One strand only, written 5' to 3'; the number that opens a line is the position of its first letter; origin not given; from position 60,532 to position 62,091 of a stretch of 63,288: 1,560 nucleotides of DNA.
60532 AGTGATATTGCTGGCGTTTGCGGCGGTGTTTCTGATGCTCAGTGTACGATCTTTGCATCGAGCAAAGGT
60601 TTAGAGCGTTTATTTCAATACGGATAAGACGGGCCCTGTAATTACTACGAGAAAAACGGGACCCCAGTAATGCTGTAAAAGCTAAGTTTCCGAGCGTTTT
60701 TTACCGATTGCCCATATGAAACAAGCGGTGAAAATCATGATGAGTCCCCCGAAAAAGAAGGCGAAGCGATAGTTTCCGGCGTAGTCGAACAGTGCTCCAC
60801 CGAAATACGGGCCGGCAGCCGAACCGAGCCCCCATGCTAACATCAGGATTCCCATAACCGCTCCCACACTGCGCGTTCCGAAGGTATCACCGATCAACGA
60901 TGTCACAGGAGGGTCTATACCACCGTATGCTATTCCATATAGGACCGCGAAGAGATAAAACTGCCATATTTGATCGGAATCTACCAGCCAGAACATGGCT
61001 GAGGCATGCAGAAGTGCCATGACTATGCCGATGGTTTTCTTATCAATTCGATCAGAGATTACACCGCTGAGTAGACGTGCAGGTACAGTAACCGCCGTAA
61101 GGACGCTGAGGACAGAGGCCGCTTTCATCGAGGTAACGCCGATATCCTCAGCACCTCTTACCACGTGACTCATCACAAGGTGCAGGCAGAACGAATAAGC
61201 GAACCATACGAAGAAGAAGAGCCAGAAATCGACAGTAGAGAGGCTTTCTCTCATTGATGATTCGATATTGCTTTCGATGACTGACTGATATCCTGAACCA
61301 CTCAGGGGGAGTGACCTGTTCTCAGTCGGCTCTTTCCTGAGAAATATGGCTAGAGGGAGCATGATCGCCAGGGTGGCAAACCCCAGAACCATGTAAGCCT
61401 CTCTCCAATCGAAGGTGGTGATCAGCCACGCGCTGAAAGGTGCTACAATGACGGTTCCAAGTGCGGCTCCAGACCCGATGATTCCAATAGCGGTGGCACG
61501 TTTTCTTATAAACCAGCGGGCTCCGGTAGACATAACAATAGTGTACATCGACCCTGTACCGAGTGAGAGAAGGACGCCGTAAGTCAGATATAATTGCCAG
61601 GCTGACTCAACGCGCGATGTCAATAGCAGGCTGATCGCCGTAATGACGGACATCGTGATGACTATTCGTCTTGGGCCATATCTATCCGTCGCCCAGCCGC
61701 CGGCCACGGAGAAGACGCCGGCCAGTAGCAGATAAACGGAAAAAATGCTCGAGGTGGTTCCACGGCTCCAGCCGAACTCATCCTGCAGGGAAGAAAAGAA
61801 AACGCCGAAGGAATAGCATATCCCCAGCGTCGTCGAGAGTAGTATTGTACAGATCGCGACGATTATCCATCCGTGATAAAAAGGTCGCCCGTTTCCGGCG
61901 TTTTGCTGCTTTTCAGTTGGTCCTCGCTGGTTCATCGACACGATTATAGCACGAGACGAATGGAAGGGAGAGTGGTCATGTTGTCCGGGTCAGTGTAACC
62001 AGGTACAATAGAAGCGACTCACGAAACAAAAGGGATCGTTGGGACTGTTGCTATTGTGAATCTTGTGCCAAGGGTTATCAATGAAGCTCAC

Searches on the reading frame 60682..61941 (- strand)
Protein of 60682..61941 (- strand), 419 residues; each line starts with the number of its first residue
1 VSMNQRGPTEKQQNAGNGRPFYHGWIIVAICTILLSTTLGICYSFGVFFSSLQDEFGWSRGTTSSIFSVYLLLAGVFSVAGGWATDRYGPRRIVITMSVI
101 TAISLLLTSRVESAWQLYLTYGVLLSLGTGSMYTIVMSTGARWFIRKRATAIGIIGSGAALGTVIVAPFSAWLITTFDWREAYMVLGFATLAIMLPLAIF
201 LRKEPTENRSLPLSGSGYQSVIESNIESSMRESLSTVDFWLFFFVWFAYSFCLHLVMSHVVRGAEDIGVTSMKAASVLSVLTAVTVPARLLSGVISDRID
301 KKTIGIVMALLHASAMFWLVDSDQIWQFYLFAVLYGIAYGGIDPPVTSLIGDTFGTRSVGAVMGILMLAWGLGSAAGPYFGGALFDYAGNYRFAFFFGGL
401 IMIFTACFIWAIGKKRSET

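Call 23: search_protein_families(library=pfam, proteins=[window:60682-61941:-])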
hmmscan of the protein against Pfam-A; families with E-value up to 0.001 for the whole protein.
window:60682-61941:- (419 aa): 3 families
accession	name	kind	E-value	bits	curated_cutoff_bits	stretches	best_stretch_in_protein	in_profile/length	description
PF07690.21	MFS_1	-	1.1e-56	192.7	33.4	2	30-319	3-288/347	Major Facilitator Superfamily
PF12832.13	MFS_1_like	-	1e-11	45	25.2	1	160-390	135-367/373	MFS_1 like family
PF11700.14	ATG22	-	2.1e-06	27.2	24.1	1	146-417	194-477/482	Vacuole effluxer Atg22 like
